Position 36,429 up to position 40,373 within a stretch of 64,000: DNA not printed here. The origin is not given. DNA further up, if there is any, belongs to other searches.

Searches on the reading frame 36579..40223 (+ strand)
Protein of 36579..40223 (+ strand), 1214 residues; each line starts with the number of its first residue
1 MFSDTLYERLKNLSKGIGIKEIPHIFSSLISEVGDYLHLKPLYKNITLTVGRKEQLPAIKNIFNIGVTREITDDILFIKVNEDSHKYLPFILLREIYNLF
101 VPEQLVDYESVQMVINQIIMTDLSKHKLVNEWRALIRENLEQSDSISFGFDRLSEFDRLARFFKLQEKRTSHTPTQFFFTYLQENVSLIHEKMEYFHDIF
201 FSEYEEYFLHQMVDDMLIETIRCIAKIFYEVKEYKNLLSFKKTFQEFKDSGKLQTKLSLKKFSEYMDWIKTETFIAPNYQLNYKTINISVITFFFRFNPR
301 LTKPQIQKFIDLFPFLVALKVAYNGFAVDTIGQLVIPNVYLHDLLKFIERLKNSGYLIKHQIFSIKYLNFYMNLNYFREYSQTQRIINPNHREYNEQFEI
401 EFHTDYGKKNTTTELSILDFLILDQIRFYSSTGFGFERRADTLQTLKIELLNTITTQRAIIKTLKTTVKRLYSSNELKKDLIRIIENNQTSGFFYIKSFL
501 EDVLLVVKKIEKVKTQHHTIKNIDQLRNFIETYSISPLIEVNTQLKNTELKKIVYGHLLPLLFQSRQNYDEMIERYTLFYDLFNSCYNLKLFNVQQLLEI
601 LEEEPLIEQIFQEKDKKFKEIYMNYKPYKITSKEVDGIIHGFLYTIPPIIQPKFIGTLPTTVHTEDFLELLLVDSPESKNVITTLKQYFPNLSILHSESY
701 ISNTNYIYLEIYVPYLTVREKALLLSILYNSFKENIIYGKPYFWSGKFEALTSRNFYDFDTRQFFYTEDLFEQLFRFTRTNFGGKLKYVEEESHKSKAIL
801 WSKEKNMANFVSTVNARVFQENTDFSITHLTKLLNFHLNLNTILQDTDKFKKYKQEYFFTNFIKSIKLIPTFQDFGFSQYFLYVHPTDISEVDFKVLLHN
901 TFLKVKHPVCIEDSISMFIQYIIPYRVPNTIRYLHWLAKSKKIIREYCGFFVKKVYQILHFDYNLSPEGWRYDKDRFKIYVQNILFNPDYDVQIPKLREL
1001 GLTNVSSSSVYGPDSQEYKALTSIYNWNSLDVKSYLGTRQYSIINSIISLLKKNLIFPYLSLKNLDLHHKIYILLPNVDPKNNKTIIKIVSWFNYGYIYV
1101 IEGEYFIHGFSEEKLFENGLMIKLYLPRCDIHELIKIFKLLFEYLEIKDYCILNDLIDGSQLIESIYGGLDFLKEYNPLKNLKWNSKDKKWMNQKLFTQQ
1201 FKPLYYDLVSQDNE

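Call 7: search_protein_families(library=pfam, proteins=[window:36579-40223:+], max_evalue=0.001)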
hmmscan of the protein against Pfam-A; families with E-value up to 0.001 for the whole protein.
window:36579-40223:+ (1214 aa): 0 families

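Call 22: find_encoding_contigs(protein=window:36579-40223:+, flank=10000, max_places=3)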
Protein window:36579-40223:+ (1214 aa): 2 contigs read that carry it; 1 place shown.
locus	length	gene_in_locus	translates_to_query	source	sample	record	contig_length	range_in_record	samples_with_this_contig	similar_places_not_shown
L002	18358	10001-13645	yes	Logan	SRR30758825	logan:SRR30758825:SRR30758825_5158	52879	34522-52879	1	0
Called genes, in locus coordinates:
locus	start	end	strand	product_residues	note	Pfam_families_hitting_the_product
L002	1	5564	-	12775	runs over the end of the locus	-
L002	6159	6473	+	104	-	PF01978:TrmB (faint), PF03551:PadR (weak)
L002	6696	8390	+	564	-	-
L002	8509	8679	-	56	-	-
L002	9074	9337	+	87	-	-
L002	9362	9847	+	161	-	PF08378:NERD (weak)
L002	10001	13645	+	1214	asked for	-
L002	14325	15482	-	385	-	-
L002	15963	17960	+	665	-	-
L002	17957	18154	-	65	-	-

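Call 42: search_protein_families(library=padloc, proteins=[window:36579-40223:+], max_evalue=0.01)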
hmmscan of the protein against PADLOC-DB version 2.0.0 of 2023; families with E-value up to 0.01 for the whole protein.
window:36579-40223:+ (1214 aa): 0 families

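Call 99: list_cluster_members(proteins=[window:36579-40223:+, window:45105-47132:+, window:40903-42060:-, window:48043-50397:-, window:52430-53881:-, window:61228-61914:+, window:61919-62509:+, window:54610-55581:-, window:32737-33051:+, window:35940-36425:+])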
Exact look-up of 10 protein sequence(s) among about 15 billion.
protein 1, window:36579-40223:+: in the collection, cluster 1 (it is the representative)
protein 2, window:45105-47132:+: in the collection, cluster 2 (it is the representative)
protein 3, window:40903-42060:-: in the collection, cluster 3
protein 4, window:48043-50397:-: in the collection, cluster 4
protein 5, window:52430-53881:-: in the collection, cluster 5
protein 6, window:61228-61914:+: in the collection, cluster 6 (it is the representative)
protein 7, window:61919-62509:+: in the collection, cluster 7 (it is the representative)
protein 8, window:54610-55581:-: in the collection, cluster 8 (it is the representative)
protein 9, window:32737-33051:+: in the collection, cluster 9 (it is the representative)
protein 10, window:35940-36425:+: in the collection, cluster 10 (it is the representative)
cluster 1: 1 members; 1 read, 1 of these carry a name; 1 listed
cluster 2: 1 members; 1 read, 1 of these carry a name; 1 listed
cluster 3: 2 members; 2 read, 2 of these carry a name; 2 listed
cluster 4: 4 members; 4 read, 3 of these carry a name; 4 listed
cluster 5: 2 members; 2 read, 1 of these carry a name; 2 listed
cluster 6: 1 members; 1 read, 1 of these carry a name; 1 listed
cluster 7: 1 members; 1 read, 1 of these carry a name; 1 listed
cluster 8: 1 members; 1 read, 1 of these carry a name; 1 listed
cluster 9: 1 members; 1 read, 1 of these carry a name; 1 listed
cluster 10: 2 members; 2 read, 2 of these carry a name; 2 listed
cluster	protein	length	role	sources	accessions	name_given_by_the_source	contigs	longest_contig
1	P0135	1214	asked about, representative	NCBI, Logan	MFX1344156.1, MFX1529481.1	MAG: hypothetical protein ACFFBC_00065 [Promethearchaeota archaeon]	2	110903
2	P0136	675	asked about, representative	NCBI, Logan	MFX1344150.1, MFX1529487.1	MAG: hypothetical protein ACFFBC_00095 [Promethearchaeota archaeon]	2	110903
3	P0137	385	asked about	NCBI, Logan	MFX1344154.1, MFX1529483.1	MAG: hypothetical protein ACFFBC_00075 [Promethearchaeota archaeon]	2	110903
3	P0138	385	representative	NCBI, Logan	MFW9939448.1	MAG: ParB/RepB/Spo0J family partition protein [Candidatus Thorarchaeota archaeon]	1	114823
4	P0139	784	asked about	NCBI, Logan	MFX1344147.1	MAG: hypothetical protein ACFFAI_03495 [Promethearchaeota archaeon]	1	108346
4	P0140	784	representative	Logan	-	-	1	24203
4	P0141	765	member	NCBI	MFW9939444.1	MAG: hypothetical protein ACFFFT_00290 [Candidatus Thorarchaeota archaeon]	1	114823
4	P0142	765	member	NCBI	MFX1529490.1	MAG: hypothetical protein ACFFBC_00110 [Promethearchaeota archaeon]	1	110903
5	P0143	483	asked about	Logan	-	-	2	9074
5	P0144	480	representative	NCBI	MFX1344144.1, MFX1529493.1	MAG: hypothetical protein ACFFBC_00125 [Promethearchaeota archaeon]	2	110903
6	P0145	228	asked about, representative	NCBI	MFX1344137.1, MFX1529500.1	MAG: two-component system response regulator [Promethearchaeota archaeon]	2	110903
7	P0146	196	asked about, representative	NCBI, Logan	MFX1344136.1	MAG: hypothetical protein ACFFAI_03440 [Promethearchaeota archaeon]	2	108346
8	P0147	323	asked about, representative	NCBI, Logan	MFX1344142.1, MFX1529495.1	MAG: hypothetical protein ACFFBC_00135 [Promethearchaeota archaeon]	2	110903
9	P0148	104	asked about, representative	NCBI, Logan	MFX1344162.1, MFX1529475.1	MAG: helix-turn-helix transcriptional regulator [Promethearchaeota archaeon]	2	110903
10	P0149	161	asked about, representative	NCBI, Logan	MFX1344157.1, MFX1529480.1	MAG: nuclease-related domain-containing protein [Promethearchaeota archaeon]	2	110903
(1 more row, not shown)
